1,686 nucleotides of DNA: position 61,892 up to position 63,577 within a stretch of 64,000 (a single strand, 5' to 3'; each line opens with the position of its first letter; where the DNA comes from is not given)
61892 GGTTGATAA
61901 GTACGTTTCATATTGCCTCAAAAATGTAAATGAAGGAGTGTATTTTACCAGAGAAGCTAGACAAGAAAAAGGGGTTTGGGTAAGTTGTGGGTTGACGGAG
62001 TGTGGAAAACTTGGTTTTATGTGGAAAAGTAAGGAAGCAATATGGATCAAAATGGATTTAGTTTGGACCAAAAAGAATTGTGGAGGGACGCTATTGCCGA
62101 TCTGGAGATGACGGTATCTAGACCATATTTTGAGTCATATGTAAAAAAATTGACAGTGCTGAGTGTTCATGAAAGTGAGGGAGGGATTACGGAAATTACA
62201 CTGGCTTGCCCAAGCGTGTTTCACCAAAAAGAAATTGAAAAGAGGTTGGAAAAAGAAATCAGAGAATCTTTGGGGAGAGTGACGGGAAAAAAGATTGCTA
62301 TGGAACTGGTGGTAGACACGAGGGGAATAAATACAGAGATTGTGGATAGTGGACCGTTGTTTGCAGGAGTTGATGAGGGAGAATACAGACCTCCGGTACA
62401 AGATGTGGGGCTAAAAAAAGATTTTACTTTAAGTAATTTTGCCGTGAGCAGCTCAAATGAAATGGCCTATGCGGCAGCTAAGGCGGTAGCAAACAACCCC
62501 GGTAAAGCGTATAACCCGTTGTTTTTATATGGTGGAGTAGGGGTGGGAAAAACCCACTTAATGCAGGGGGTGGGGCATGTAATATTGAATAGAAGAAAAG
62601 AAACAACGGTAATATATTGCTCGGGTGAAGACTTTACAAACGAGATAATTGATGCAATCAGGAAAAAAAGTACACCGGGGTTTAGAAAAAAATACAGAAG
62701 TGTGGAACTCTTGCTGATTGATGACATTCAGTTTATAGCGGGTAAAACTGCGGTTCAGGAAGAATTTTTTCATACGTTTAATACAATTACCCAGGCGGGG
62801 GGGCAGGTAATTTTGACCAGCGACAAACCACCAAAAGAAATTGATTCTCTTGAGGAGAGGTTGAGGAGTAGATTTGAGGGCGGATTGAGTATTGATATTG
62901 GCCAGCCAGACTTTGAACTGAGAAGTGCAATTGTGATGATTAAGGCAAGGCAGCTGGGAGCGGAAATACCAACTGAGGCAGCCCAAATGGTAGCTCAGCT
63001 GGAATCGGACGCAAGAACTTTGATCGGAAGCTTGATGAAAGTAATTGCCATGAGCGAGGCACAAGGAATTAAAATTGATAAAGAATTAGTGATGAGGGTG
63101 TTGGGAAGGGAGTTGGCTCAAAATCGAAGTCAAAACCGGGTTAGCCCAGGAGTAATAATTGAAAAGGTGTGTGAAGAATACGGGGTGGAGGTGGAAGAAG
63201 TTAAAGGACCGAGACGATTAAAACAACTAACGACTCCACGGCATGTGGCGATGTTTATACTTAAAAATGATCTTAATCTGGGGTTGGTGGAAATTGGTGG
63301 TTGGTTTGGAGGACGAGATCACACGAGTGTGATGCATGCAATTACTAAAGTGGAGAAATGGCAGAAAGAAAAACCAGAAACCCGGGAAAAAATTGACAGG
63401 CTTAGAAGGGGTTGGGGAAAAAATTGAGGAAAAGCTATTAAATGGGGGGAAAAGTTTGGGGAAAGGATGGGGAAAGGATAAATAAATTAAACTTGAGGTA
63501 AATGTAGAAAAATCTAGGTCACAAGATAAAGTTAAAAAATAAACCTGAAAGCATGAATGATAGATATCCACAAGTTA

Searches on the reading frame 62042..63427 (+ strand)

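Call 66: search_protein_families(library=pfam, proteins=[window:62042-63427:+], max_evalue=0.001)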
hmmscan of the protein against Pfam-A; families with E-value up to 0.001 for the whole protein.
window:62042-63427:+ (461 aa): 7 families
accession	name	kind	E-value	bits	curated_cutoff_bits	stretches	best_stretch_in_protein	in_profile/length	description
PF00308.24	Bac_DnaA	-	3.4e-63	213.1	23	1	124-285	1-162/162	Bacterial DnaA ATPAse domain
PF08299.17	Bac_DnaA_C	-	2e-21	76.2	31.5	1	371-437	3-69/69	Bacterial dnaA protein helix-turn-helix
PF00004.35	AAA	-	3.9e-07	31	21.2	1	161-279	2-124/131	ATPase family associated with various cellular activities (AAA)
PF01695.23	IstB_IS21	-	5.1e-06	26.6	24.1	1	160-266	95-198/238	IstB-like ATP binding protein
PF11638.13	DnaA_N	-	0.0002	21.4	24.6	1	12-77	2-63/65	DnaA N-terminal domain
PF13401.12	AAA_22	-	0.00064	20.5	27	0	159-206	7-54/130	AAA domain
PF13173.12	AAA_14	-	0.00082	19.8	27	0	158-276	3-113/129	AAA domain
